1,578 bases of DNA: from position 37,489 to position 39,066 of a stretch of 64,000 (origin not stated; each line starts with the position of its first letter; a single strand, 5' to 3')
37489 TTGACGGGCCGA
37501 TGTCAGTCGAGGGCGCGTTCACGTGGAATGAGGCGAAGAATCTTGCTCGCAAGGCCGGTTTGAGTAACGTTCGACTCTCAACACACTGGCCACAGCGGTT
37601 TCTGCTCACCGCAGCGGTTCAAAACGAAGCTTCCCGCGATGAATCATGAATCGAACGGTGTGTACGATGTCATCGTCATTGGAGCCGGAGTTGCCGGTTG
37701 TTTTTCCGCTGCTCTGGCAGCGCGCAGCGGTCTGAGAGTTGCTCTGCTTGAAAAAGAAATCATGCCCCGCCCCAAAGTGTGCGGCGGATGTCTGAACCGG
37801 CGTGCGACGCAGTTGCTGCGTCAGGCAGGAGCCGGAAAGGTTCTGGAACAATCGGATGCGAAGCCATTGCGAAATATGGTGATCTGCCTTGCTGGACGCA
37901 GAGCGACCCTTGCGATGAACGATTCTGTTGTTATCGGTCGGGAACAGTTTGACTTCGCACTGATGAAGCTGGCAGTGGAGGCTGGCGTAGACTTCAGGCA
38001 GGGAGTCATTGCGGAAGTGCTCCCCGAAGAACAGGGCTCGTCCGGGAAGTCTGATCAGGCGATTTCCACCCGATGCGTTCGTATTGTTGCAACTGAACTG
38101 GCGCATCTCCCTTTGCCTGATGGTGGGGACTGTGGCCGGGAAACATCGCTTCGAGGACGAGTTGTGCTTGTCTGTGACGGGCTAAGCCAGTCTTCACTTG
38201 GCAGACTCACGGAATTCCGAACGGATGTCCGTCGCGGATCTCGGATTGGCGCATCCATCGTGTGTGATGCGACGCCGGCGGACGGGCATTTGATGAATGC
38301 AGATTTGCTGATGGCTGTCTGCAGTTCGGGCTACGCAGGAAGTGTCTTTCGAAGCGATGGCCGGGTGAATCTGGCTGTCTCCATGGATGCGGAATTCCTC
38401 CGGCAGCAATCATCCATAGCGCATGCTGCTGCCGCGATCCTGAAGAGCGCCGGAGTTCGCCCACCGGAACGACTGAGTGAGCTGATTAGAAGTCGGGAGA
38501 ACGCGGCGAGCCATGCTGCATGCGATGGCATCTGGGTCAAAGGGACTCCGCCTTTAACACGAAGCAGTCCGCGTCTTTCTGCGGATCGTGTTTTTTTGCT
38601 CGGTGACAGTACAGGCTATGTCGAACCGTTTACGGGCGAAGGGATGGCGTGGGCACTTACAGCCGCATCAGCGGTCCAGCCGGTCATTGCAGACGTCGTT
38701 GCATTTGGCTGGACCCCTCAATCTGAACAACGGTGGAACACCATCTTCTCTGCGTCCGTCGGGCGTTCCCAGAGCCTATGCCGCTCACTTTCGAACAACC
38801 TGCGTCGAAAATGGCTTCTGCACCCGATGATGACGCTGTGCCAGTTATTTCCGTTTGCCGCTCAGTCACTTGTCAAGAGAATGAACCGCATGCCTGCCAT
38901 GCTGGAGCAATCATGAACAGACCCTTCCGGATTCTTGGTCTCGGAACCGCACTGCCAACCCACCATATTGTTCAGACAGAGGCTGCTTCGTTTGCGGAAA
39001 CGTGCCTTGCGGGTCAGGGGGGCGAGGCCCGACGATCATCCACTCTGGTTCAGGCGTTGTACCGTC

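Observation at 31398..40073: Type III PKS phenolic-lipid-type gene cluster split into two divergent operons with a dedicated exporter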

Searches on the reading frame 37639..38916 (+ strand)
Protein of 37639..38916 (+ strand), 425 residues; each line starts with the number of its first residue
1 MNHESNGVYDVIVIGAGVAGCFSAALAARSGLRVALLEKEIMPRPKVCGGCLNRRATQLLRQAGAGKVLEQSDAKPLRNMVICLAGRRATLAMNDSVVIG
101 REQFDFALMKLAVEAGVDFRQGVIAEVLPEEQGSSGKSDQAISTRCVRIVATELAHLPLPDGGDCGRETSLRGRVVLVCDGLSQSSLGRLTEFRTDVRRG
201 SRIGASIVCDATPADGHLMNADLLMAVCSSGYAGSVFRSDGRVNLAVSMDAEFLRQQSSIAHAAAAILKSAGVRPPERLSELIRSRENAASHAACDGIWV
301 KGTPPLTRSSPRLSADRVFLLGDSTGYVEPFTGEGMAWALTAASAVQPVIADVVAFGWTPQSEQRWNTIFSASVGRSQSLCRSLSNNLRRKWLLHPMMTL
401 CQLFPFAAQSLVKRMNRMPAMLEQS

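Call 3: search_protein_families(library=pfam, proteins=[window:37639-38916:+])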
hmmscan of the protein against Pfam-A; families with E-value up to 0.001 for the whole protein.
window:37639-38916:+ (425 aa): 10 families
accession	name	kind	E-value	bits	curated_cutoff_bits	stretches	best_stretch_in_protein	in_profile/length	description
PF01494.25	FAD_binding_3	-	5.8e-13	49.2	22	1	9-126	2-124/349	FAD binding domain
PF05834.18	Lycopene_cycl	-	3.9e-09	36.5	23.4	1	10-154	1-141/380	Lycopene cyclase protein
PF01266.30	DAO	-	2.7e-07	30.9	27.9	1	10-40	1-31/353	FAD dependent oxidoreductase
PF00890.30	FAD_binding_2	-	6.9e-07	29.2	20.4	1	10-40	1-31/414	FAD binding domain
PF12831.13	FAD_oxidored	-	6e-06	26.3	27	1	10-40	1-31/416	FAD dependent oxidoreductase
PF01134.28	GIDA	-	6.7e-06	25.8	22.1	1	10-40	1-31/391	Glucose inhibited division protein A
PF13450.12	NAD_binding_8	-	4.2e-05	24.2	21.9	1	13-40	1-28/68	NAD(P)-binding Rossmann-like domain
PF03486.20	HI0933_like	-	5.5e-05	23.2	50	1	10-46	2-38/244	HI0933-like protein Rossmann domain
PF07992.20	Pyr_redox_2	-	5.7e-05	23.1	26.1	1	9-86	1-72/291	Pyridine nucleotide-disulphide oxidoreductase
PF04820.20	Trp_halogenase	-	0.00011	21.6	21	0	10-52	1-47/458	Tryptophan halogenase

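Call 4: search_protein_families(library=ncbifam, proteins=[window:37639-38916:+], max_evalue=0.01)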
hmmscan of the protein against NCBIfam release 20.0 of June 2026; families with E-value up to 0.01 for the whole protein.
window:37639-38916:+ (425 aa): 100 families (the best 25 are shown)
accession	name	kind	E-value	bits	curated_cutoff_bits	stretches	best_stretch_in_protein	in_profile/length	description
TIGR02032.1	GG-red-SF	subfamily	4.4e-31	108.7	158.8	1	9-344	1-291/297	geranylgeranyl reductase family protein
NF049967.1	QhpG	equivalog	3.9e-20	72.2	240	2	11-136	1-119/423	flavin-dependent monooxygenase QhpG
TIGR02023.1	BchP-ChlP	subfamily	1e-13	51.1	343.3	2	9-127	1-117/388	geranylgeranyl diphosphate reductase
NF045655.1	MkRedMenJ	equivalog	4.8e-13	48.8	700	1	10-72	6-68/406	menaquinone reductase MenJ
NF041080.1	DGGGPL_reductase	equivalog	3.6e-09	36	580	1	9-120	2-113/447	digeranylgeranylglycerophospholipid reductase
NF006448.0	PRK08773.1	equivalog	4.4e-09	35.5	614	1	9-107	7-109/393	UbiH/UbiF family hydroxylase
TIGR01988.1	Ubi-OHases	subfamily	5.2e-09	35.4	224.65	1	10-186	1-166/387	ubiquinone biosynthesis hydroxylase, UbiH/UbiF/VisC/COQ6 family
NF004991.0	PRK06370.1-3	subfamily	1.4e-08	33.8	620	1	2-55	29-82/509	FAD-containing oxidoreductase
NF004829.0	PRK06183.1-3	subfamily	7.7e-08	31.5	390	1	4-82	4-81/520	bifunctional 3-(3-hydroxy-phenyl)propionate/3-hydroxycinnamic acid hydroxylase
NF005691.0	PRK07494.1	equivalog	1.3e-07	30.5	459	1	5-106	5-107/404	UbiH/UbiF family hydroxylase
NF033145.1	rif_monoox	equivalog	1.7e-07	30.5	800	1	10-131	2-128/472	rifampin monooxygenase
NF005786.0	PRK07608.1-1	equivalog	3.2e-07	29.5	597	1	301-356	270-325/393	UbiH/UbiF family hydroxylase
NF046068.1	AkvoneHdxseDnrF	equivalog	6.6e-07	28.6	650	1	11-86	1-76/439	aklavinone 12-hydroxylase DnrF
NF006091.0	PRK08243.1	subfamily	7e-07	28.4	351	1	10-96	4-91/393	4-hydroxybenzoate 3-monooxygenase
NF008519.0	PRK11445.1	equivalog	8.5e-07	28.5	303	0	8-62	3-60/355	FAD-binding protein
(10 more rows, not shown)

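Call 20: search_solved_structures(query=window:37639-38913:+, max_evalue=0.001)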
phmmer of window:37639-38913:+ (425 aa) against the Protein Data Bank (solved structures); distinct sequences matched with E-value up to 0.001: 25.
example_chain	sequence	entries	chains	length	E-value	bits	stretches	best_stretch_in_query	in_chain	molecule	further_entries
5bva_A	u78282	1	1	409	2e-09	40.4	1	8-132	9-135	flavin-dependent halogenase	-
5bul_A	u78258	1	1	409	3.2e-09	39.7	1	8-132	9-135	flavin-dependent halogenase triple mutant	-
3oz2_A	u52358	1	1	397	2.9e-07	33.2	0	8-120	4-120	Digeranylgeranylglycerophospholipid reductase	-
6c6n_A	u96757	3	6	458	1.7e-06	30.7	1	9-132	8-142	Squalene monooxygenase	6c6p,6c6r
5buk_A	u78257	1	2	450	3.3e-06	29.8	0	9-51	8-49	FADH2-dependent halogenase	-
5dbj_E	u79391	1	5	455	3.9e-06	29.5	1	3-72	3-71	FADH2-dependent halogenase PltA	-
6bza_A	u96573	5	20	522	1e-05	28.1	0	8-47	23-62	Halogenase PltM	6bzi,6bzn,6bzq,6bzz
6bzt_A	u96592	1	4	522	1e-05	28.1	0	8-47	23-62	Halogenase PltM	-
7fco_A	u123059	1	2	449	1.6e-05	27.5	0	9-48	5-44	ChlB4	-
5vqb_A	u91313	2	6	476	2.1e-05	27.1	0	9-65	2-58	Rifampin monooxygenase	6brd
2x3n_A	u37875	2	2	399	3.2e-05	26.5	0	277-348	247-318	PROBABLE FAD-DEPENDENT MONOOXYGENASE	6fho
6sw2_A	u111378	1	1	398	3.3e-05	26.5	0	277-348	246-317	Probable FAD-dependent monooxygenase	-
3nix_A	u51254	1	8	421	6e-05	25.6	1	9-65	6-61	Flavoprotein/dehydrogenase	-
6sw1_A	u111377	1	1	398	7e-05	25.4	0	277-348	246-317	Probable FAD-dependent monooxygenase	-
8zop_A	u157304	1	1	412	8.9e-05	25.1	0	5-49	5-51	Halogenase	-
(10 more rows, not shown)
